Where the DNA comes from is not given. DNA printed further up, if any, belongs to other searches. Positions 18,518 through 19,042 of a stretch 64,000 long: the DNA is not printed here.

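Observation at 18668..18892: Unrecognised 74-aa protein with 11 cysteines including two CCC triplets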

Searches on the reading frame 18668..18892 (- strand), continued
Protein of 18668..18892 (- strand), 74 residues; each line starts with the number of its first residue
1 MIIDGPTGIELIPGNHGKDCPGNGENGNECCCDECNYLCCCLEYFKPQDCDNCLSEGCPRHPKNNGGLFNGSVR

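Call 41: search_protein_families(library=phrogs, proteins=[window:18668-18892:-, P0051, P0108, L007:5684-5887:-, P0260, P0117], max_evalue=0.01)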
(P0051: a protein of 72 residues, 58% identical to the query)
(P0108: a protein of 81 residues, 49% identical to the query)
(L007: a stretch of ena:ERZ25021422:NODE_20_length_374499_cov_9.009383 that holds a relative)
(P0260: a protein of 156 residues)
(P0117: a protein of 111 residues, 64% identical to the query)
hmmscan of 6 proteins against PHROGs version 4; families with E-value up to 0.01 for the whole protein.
window:18668-18892:- (74 aa): 0 families

P0051 (72 aa): 0 families

P0108 (81 aa): 0 families

L007:5684-5887:- (67 aa): 7 families
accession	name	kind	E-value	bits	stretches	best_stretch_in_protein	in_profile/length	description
phrog_2967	-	transcription regulation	1.2e-06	29.2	1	9-64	18-72/225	transcriptional regulator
phrog_24334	-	unknown function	1.5e-06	29.3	1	26-65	27-66/190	-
phrog_3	-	transcription regulation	7.5e-05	23.7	1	1-64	88-148/430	transcriptional repressor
phrog_8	-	transcription regulation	0.00015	22.3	1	2-66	77-140/346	transcriptional regulator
phrog_38620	-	transcription regulation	0.00019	22.4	1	1-62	1-62/174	transcriptional regulator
phrog_4583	-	transcription regulation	0.004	18.2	1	8-62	17-70/81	transcriptional repressor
phrog_9215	-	unknown function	0.0096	16.7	1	13-57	187-230/268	-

P0260 (156 aa): 8 families
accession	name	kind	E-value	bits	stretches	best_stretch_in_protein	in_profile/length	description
phrog_1373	-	transcription regulation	1.2e-09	39.4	1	72-155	33-123/166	transcriptional regulator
phrog_4836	-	transcription regulation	9.6e-06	26.3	1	96-149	76-129/194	CII-like regulator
phrog_2439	-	transcription regulation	3.4e-05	23.9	1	99-152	11-64/367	transcriptional regulator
phrog_3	-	transcription regulation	0.00011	23.1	1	92-151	85-142/430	transcriptional repressor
phrog_5823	-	transcription regulation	0.00022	21.5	1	98-151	9-63/404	transcriptional regulator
phrog_8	-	transcription regulation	0.00031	21.3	1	96-150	161-211/346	transcriptional regulator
phrog_2104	-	unknown function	0.001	20.2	1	93-140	37-84/103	-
phrog_4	-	transcription regulation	0.0069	16.4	1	97-151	138-188/400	transcriptional repressor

P0117 (111 aa): 0 families

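Call 42: search_protein_families(library=padloc, proteins=[window:18668-18892:-, P0051, P0108, L007:5684-5887:-, P0260, P0117], max_evalue=0.01)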
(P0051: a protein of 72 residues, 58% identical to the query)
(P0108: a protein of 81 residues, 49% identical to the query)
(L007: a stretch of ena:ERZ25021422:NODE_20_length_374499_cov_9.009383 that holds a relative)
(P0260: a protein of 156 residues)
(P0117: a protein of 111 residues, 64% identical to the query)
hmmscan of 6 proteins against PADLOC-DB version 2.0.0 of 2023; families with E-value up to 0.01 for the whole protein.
window:18668-18892:- (74 aa): 0 families

P0051 (72 aa): 0 families

P0108 (81 aa): 0 families

L007:5684-5887:- (67 aa): 1 family
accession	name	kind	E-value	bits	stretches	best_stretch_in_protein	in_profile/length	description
PDLC04775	PDC-M69A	-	0.00017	20.1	1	4-65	10-70/113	-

P0260 (156 aa): 6 families
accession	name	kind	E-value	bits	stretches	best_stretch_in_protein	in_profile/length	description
PDLC03949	RmrA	-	1.9e-06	25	1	99-150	6-57/363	-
PDLC02926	HTH_VI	-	8.9e-06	23.9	1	100-153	6-59/92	-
PDLC04142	capH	-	0.00019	20.4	1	100-151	11-62/103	capH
PDLC03947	RmrA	-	0.0002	18.3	1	96-151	12-67/383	-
PDLC03944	RmrA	-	0.00079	16.6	1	100-148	11-59/384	-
PDLC03954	RmrA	-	0.0013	15.7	1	100-150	15-65/380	-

P0117 (111 aa): 0 families
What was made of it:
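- No PHROGs or PADLOC hit (calls 41, 42).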

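Call 54: find_encoding_contigs(protein=P0117, flank=5000, max_places=3)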
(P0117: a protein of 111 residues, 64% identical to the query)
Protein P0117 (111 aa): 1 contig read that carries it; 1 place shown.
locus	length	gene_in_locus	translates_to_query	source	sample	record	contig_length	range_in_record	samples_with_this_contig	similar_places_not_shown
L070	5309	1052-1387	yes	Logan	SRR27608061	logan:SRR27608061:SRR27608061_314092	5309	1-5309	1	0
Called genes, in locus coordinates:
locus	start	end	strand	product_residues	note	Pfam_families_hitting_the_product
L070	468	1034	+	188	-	-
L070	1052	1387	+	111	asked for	-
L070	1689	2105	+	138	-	PF21983:NikA-like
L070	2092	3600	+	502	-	PF03432:Relaxase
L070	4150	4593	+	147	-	-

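Call 55: find_encoding_contigs(protein=P0101, flank=5000, max_places=3)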
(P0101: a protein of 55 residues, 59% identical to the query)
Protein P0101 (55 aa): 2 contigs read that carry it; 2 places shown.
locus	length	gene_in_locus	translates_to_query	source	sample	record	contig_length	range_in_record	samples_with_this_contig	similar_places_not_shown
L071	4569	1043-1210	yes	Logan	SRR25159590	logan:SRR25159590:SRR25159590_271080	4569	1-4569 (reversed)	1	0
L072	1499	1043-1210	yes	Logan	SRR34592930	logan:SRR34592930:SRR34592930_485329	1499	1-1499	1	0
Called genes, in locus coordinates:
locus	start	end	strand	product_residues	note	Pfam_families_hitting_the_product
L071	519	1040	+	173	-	-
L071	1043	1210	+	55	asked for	-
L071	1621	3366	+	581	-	-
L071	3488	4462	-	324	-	PF01051:Rep3_N, PF21205:Rep3_C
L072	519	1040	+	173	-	-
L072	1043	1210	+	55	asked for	-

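Call 56: find_encoding_contigs(protein=P0260, flank=5000, max_places=3)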
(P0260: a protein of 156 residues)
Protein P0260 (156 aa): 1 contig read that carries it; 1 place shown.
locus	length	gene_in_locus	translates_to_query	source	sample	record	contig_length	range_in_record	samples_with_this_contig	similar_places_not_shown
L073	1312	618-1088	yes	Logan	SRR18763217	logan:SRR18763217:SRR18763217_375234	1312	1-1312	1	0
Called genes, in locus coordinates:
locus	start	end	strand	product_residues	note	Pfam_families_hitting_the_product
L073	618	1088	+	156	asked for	PF01381:HTH_3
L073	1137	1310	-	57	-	?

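Call 58: search_protein_families(library=pfam, alignment_id=A5, max_evalue=1)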
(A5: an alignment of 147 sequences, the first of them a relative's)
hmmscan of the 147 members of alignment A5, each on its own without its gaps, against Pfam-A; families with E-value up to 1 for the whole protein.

A. member 1, P0121 (73 aa): 0 families

B. families by the number of members that match (of 147 scanned): 19 families
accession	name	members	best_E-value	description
PF09636.16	XkdW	2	0.0049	XkdW protein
PF22940.2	CNOT1_1st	2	0.022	CCR4-NOT transcription complex subunit 1, N-terminal domain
PF01381.28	HTH_3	1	5.5e-09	Helix-turn-helix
PF13413.12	HTH_25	1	0.00021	Helix-turn-helix domain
PF13560.12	HTH_31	1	0.00092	Helix-turn-helix domain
PF12844.13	HTH_19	1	0.0048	Helix-turn-helix domain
PF17483.7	TbpB_C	1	0.014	C-lobe handle domain of Tf-binding protein B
PF12675.12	DUF3795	1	0.016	Protein of unknown function (DUF3795)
PF05711.17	TylF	1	0.017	Macrocin-O-methyltransferase (TylF)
PF12187.14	VirArc_Nuclease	1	0.034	Viral/Archaeal nuclease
PF13908.11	Shisa_N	1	0.041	Shisa, N-terminal domain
PF03479.20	PCC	1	0.1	Plants and Prokaryotes Conserved (PCC) domain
PF17577.7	ETM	1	0.11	ECORI-T site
PF01916.23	DS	1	0.16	Deoxyhypusine synthase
PF09332.17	Mcm10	1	0.21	Mcm10, C-terminal zinc binding motif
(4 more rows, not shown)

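Call 59: search_dna_similar(query=window:18671-18892:-, collection=plasmids, mode=protein, max_evalue=0.001)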
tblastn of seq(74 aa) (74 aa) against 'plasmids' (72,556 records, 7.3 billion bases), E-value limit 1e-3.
No match.

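Call 60: search_dna_similar(query=window:18671-18892:-, collection=phages, mode=protein, max_evalue=0.001)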
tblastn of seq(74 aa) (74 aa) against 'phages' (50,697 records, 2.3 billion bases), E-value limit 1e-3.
No match.
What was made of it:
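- No match in 72,556 plasmids or 50,697 phages (calls 59, 60).
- Tried and rejected: Plasmids, phages and viral contigs. tblastn against the curated plasmid and phage collections found nothing (calls 59, 60).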

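Call 61: find_related_loci(query=A3, collection=viral_contigs, flank=6000)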
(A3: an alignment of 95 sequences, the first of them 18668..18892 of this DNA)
Query A3 (74 aa) in viral_contigs; peptide patterns used: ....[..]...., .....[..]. (x = any residue, [..] = any of these).
51 stretches matched a pattern; 1 encode a relative of the query (tblastn E <= 1e-3); 1 distinct loci.
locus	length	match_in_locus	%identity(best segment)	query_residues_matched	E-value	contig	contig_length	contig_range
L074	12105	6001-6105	54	9-42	1e-8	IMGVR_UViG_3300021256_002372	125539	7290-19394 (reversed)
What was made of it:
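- Only 1 of 2.9 million viral contigs carries a relative (call 61).
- Tried and rejected: One viral contig had a relative (call 61).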

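Call 62: search_protein_families(library=phrogs, proteins=[L070:468-1034:+, L071:519-1040:+, L071:1621-3366:+, L070:4150-4593:+, L007:6355-7812:+, L062:3776-4618:+], max_evalue=0.001)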
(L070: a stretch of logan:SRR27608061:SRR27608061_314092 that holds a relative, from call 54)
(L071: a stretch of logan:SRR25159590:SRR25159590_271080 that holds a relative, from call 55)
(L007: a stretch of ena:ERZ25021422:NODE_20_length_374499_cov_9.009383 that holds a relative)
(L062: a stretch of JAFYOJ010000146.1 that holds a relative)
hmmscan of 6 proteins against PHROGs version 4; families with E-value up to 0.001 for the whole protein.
L070:468-1034:+ (188 aa): 0 families

L071:519-1040:+ (173 aa): 2 families
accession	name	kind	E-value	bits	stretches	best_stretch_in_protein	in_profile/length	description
phrog_11382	-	unknown function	0.00011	23.5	1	38-119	38-116/117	-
phrog_1441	-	unknown function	0.00018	22.8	1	41-94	10-55/55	-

L071:1621-3366:+ (581 aa): 0 families

L070:4150-4593:+ (147 aa): 0 families

L007:6355-7812:+ (485 aa): 0 families

L062:3776-4618:+ (280 aa): 0 families

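Call 67: find_homologous_proteins(query=A3, max_evalue=0.001)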
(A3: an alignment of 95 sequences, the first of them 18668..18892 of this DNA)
Query A3 (95 sequences) (74 aa, profile of the alignment): 3094 proteins with E <= 0.001 among 4864 candidates; the best 120 are listed.
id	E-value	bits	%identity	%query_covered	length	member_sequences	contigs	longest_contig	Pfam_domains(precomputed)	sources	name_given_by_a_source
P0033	1.2e-27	113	53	93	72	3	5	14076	-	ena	-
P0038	3.4e-27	112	57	81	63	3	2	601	-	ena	-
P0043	6.0e-27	111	53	93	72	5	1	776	-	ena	-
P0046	8.0e-27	111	58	88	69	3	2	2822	-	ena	-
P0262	1.4e-26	110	55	88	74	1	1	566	-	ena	-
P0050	1.6e-26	110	57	86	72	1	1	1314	-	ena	-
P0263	2.2e-26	109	57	84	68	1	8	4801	-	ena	-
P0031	3.2e-26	109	61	88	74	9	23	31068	-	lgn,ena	-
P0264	4.4e-26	108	54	89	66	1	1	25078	-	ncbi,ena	-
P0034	4.4e-26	108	57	88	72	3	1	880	-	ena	-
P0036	4.5e-26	108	57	89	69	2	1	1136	-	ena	-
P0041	4.7e-26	108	58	82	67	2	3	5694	-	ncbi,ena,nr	ncbi:MAG: hypothetical protein IJW45_09680 [Oscillospiraceae bacterium]|nr:hypothetical protein [Osc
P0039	5.3e-26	108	61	81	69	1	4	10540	-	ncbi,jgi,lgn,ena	-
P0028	6.2e-26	108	61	82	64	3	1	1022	-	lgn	-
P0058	6.3e-26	108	59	81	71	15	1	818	-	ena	-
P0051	6.1e-24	101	58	85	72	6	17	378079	-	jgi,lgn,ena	-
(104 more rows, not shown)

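Call 70: find_encoding_contigs(protein=P0001, flank=6000, max_places=3)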
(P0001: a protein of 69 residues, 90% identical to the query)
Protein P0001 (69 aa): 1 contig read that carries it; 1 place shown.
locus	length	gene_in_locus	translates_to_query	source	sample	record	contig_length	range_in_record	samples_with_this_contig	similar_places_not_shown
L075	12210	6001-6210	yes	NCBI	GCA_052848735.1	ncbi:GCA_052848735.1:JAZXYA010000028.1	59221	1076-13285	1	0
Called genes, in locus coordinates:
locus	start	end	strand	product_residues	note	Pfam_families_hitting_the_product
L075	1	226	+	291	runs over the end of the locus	PF00753:Lactamase_B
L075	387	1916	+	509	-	PF00395:SLH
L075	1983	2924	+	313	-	PF27840:ScmC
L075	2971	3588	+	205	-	-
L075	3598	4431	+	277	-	PF02811:PHP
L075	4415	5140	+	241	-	PF20772:TACO1_YebC_N, PF01709:Transcrip_reg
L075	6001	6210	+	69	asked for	-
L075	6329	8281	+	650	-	PF06874:FBPase_2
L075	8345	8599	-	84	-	PF06135:IreB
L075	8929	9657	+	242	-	PF00318:Ribosomal_S2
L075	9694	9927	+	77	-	PF25025:EF-Ts_N (weak), PF22566:UBA_8 (weak)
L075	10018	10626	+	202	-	PF00889:EF_TS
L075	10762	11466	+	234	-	PF00696:AA_kinase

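Call 76: predict_structure(alignment_id=A6)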
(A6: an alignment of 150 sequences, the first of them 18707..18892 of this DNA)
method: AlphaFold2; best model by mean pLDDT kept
length: 62 residues; sequences in the alignment: 150
mean_pLDDT: 56.7   pTM: 0.27
mean pLDDT of the five models: 56.7, 51.9, 48.5, 47.8, 45.7
residues with pLDDT >= 90: 0; 70-90: 0; 50-70: 55; < 50: 7
segments of 3 or more residues with pLDDT < 50: 42-44
pLDDT, mean of each block of 10 residues (from residue 1): 61 58 56 51 54 60 56
secondary structure, 60 per line:
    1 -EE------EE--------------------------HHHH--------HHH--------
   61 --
elements in order: H38-41

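Call 89: list_cluster_members(proteins=[window:18671-18892:-, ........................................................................, P0260])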
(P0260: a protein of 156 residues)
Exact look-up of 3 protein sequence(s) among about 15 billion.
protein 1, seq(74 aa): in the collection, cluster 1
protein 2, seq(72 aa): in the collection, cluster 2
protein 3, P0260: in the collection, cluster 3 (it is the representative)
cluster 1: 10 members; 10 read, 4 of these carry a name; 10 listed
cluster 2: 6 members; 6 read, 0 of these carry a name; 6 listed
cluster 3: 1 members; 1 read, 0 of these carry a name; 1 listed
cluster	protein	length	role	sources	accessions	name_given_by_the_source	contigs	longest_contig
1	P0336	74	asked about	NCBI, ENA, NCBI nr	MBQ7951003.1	MAG: hypothetical protein IJ278_04720 [Clostridia bacterium] | hypothetical protein [Clostridia bacterium]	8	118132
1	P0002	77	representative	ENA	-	-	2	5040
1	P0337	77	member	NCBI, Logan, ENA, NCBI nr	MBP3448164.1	MAG: hypothetical protein J6K51_03990 [Clostridia bacterium] | hypothetical protein [Clostridia bacterium]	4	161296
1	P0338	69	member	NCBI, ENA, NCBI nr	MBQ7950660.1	MAG: hypothetical protein IJ278_02955 [Clostridia bacterium] | hypothetical protein [Clostridia bacterium]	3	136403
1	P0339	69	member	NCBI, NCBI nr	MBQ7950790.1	MAG: hypothetical protein IJ278_03625 [Clostridia bacterium] | hypothetical protein [Clostridia bacterium]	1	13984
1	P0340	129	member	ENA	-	-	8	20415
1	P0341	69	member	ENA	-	-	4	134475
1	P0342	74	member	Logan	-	-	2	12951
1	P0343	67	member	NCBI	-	-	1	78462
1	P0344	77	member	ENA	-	-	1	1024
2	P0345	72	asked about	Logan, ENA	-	-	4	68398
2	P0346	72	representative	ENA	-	-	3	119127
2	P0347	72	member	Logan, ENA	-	-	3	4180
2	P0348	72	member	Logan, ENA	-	-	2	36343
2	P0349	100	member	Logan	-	-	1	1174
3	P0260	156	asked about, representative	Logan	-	-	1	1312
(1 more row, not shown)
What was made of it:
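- The HTH fusion is a single cluster from a 1.3-kb contig (calls 56, 89).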

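Call 90: find_encoding_contigs(protein=P0338, flank=5000, max_places=2)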
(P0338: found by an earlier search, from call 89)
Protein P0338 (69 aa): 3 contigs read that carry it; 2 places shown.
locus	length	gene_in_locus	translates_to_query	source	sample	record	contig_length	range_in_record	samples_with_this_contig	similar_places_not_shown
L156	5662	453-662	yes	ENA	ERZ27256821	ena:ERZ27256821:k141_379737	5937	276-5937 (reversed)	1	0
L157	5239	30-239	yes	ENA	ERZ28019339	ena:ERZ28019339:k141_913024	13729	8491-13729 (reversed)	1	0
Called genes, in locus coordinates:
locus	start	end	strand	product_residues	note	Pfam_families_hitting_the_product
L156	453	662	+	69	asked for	-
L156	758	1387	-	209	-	PF02390:Methyltransf_4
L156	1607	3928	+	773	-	PF19732:SpoIIE_N, PF07228:SpoIIE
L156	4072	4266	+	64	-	-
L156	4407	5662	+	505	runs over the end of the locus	PF01235:Na_Ala_symp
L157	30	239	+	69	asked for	-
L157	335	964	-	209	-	PF02390:Methyltransf_4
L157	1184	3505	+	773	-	PF19732:SpoIIE_N, PF07228:SpoIIE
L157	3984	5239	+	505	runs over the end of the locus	PF01235:Na_Ala_symp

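Call 91: find_encoding_contigs(protein=P0339, flank=5000, max_places=2)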
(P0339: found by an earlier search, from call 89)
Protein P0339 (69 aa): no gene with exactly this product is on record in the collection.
